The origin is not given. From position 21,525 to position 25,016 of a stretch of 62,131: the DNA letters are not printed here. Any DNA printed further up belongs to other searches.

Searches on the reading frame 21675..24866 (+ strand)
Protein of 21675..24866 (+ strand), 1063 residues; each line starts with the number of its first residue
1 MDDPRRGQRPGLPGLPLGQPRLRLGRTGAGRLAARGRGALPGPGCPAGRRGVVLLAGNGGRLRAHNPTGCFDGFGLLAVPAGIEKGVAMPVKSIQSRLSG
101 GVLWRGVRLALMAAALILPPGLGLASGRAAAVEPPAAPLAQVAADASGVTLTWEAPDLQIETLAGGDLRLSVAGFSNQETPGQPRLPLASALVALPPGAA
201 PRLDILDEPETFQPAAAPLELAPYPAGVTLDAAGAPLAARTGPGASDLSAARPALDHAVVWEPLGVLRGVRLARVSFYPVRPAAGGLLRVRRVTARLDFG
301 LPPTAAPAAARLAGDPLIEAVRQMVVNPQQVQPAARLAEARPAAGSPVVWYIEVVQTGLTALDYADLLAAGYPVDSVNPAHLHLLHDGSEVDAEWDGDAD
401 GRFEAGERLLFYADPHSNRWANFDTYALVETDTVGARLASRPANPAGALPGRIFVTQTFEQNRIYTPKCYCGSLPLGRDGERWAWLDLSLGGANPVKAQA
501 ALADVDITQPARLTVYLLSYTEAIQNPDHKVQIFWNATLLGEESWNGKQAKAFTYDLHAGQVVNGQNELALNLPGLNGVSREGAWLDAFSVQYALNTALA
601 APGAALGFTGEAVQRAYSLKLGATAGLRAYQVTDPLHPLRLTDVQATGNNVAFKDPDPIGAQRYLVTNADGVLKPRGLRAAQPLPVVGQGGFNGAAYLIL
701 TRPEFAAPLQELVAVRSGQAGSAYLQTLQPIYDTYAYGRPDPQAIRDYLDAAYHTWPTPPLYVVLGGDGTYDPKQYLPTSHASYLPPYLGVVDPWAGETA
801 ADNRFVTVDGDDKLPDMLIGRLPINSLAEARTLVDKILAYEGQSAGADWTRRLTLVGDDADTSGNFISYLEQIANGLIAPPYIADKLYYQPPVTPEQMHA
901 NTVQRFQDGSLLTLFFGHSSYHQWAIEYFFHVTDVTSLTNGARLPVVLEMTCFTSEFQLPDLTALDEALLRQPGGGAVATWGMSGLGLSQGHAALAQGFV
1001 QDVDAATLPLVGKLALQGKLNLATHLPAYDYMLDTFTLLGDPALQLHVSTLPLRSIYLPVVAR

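Call 6: search_protein_families(library=pfam, proteins=[window:21675-24866:+])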
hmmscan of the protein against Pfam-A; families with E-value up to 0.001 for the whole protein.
window:21675-24866:+ (1063 aa): 1 family
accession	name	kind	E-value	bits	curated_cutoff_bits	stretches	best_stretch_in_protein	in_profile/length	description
PF01364.23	Peptidase_C25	-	5.6e-78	263.2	23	1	697-1046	1-374/374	Peptidase family C25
